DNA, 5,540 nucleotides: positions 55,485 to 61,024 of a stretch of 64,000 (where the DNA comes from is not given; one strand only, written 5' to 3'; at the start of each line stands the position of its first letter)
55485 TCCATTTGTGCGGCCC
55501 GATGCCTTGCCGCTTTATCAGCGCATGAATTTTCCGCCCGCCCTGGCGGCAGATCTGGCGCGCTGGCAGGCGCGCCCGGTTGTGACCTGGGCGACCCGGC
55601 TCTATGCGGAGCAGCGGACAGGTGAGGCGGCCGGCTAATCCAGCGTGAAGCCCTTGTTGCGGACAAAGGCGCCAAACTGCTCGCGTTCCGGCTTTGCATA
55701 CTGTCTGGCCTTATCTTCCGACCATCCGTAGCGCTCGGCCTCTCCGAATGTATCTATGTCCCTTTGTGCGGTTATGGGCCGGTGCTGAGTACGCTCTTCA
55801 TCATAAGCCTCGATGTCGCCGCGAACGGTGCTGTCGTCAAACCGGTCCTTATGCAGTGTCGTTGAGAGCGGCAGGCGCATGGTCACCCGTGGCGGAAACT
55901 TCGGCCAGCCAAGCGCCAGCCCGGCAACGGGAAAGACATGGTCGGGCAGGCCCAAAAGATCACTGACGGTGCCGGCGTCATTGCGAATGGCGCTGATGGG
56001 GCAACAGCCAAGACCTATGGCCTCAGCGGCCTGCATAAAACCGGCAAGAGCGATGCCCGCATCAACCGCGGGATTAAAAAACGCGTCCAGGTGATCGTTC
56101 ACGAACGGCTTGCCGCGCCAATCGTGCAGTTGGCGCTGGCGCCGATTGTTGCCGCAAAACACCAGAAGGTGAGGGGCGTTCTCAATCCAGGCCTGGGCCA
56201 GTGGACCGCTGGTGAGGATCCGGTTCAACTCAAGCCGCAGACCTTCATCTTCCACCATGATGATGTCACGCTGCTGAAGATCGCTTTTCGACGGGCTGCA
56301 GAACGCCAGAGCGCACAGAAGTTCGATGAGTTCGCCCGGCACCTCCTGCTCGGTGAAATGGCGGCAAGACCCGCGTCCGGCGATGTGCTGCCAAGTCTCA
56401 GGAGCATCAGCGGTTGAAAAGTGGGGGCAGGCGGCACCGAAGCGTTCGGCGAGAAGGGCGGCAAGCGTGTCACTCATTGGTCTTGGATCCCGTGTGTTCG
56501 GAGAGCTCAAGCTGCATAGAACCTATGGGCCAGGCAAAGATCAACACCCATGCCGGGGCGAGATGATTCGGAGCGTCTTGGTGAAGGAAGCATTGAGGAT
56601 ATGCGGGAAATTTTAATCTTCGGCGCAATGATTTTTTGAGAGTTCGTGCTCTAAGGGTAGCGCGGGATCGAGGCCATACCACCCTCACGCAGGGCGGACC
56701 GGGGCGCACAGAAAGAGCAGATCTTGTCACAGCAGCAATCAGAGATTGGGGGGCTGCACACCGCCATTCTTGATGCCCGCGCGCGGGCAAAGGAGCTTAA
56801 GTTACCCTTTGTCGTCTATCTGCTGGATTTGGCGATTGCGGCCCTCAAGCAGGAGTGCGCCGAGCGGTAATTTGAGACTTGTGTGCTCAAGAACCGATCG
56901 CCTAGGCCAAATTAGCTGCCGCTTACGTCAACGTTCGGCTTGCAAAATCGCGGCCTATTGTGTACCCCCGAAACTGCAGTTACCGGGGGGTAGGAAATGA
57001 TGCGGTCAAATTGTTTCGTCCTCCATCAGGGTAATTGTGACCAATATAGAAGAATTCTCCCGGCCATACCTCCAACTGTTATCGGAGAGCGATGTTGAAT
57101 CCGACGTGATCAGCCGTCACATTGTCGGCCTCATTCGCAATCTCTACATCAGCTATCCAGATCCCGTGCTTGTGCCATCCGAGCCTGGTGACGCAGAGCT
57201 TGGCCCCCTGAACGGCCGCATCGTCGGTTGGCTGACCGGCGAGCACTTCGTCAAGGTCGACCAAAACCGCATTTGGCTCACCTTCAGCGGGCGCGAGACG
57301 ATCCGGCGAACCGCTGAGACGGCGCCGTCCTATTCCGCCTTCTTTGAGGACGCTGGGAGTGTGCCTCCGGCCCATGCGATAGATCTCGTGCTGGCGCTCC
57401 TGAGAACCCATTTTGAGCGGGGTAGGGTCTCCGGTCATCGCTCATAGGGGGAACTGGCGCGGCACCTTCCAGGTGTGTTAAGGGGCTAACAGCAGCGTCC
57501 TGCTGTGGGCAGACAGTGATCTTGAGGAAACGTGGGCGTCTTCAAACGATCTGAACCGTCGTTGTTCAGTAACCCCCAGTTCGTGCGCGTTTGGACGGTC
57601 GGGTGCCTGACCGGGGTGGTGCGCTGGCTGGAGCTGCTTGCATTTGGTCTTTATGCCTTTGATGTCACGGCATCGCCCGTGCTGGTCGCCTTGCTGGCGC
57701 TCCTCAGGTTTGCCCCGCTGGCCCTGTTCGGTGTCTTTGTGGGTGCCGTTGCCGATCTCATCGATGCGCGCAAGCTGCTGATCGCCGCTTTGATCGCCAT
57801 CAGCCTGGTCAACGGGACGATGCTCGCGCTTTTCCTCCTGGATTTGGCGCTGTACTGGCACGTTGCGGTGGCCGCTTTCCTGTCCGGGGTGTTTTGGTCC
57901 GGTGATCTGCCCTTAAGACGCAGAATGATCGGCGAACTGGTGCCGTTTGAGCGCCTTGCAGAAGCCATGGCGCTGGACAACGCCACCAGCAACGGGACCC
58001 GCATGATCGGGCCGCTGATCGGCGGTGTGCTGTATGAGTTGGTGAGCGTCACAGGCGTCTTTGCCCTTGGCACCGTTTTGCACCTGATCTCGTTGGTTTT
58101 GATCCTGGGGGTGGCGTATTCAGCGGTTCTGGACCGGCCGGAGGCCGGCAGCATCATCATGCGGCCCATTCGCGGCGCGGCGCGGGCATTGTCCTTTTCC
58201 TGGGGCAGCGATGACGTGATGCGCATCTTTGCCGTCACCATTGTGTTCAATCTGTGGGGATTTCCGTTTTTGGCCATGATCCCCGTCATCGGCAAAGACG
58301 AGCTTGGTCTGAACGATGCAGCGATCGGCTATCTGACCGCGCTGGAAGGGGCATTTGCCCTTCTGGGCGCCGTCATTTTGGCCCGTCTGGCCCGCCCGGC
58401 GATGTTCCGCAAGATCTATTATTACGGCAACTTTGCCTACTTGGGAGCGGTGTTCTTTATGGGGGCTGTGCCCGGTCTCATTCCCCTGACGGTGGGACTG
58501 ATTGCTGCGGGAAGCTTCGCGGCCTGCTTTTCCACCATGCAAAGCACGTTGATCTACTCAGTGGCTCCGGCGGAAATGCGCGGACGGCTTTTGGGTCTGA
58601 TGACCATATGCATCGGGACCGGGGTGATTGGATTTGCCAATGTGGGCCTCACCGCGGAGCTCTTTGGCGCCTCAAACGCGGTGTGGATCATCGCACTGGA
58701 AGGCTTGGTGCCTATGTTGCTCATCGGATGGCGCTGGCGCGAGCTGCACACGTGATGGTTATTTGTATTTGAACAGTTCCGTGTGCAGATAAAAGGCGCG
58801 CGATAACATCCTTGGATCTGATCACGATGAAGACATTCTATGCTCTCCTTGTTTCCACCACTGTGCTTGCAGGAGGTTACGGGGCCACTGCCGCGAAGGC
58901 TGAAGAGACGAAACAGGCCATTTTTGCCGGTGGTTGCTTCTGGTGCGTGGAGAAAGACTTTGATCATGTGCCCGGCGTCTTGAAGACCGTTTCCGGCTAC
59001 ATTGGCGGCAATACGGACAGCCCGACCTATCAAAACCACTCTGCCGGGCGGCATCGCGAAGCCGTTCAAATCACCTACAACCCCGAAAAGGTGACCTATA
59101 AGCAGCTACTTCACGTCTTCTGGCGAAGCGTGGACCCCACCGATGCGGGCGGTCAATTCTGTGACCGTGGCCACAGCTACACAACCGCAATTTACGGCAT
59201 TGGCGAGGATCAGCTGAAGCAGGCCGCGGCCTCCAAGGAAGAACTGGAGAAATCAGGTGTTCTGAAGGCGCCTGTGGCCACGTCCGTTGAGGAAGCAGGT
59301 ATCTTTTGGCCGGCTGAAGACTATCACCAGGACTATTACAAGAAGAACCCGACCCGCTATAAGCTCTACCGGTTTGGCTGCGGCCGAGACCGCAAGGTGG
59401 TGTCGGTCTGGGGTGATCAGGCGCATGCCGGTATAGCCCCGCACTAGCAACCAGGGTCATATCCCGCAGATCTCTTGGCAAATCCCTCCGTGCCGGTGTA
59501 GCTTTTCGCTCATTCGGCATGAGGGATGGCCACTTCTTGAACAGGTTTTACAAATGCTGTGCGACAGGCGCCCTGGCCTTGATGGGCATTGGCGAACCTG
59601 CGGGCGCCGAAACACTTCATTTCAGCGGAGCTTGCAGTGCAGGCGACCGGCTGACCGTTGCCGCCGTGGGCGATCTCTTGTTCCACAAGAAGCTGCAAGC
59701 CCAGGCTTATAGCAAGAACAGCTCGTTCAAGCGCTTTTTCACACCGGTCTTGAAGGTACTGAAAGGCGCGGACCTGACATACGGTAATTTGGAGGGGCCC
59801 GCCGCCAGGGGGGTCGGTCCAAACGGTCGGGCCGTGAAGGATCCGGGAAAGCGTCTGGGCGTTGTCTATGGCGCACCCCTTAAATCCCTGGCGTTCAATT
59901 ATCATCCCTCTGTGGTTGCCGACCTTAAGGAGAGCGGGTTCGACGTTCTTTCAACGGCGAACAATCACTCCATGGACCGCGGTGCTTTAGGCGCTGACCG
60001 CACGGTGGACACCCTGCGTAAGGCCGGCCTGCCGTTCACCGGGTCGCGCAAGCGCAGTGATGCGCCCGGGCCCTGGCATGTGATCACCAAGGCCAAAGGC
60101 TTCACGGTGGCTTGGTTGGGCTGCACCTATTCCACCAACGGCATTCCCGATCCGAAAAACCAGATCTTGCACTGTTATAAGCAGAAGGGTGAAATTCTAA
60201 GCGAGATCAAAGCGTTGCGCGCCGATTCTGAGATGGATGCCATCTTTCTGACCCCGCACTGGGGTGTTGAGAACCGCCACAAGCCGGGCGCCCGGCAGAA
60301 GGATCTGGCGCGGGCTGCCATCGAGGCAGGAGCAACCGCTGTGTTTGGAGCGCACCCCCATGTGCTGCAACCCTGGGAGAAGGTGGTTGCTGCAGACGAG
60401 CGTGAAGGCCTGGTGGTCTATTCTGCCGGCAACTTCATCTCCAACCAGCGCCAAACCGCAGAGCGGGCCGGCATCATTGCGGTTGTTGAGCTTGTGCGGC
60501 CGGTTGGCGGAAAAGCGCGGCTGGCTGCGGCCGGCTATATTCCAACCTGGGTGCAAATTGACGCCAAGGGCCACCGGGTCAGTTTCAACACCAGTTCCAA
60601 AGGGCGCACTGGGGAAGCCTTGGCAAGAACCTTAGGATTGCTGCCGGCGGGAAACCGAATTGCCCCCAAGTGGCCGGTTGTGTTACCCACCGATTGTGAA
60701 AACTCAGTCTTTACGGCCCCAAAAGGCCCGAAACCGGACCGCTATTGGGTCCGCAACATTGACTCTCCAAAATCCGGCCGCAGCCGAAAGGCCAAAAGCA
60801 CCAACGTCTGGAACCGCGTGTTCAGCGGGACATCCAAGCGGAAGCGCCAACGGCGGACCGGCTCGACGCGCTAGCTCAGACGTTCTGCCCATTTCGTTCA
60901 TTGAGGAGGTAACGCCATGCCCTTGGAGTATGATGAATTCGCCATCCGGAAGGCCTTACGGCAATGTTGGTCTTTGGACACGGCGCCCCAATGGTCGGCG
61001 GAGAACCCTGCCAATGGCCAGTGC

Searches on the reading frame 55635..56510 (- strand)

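Call 19: search_protein_families(library=pfam, proteins=[window:55635-56510:-], max_evalue=0.00001)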
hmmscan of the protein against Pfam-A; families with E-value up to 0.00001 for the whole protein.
window:55635-56510:- (291 aa): 1 family
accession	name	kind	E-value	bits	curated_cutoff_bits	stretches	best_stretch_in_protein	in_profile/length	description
PF00881.29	Nitroreductase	-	4.1e-20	73.1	23.5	1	43-202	1-167/167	Nitroreductase family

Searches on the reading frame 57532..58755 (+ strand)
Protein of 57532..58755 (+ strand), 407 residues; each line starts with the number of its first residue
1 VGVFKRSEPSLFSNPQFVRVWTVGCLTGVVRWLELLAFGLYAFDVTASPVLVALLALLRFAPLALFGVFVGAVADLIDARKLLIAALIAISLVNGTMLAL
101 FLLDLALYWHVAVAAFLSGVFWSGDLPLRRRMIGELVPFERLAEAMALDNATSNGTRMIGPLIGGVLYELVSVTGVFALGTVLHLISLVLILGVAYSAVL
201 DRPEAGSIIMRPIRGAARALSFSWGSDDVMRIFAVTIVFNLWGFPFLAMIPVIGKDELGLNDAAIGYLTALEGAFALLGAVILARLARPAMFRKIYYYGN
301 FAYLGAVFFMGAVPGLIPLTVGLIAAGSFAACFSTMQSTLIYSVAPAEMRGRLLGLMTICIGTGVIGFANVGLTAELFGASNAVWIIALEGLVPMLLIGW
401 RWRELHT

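Call 19: search_protein_families(library=pfam, proteins=[window:57532-58755:+], max_evalue=0.00001)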
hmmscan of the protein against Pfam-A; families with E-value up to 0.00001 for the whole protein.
window:57532-58755:+ (407 aa): 2 families
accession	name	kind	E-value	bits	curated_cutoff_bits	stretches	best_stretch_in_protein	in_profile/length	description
PF07690.21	MFS_1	-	3.6e-28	98.9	33.4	2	21-365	2-343/347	Major Facilitator Superfamily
PF05977.19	MFS_3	-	1.5e-23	83.5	27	1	12-392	7-384/524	Transmembrane secretion effector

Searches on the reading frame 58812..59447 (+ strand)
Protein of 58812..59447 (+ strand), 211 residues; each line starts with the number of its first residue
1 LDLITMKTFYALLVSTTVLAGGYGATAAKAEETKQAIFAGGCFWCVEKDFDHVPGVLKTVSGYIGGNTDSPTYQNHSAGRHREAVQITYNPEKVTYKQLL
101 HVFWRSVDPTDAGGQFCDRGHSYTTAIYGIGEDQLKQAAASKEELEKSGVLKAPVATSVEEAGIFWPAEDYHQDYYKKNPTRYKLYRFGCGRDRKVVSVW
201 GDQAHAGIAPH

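Call 19: search_protein_families(library=pfam, proteins=[window:58812-59447:+], max_evalue=0.00001)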
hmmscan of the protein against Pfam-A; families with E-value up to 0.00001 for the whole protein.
window:58812-59447:+ (211 aa): 1 family
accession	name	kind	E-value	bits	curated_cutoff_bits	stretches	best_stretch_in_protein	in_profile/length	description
PF01625.27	PMSR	-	1.6e-56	191.3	23.7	1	35-184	1-152/153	Peptide methionine sulfoxide reductase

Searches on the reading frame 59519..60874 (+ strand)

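Call 19: search_protein_families(library=pfam, proteins=[window:59519-60874:+], max_evalue=0.00001)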
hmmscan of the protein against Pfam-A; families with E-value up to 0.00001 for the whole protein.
window:59519-60874:+ (451 aa): 1 family
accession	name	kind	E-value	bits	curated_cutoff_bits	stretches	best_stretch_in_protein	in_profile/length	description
PF09587.15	PGA_cap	-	4e-62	210.4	27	1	46-310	1-255/255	Bacterial capsule synthesis protein PGA_cap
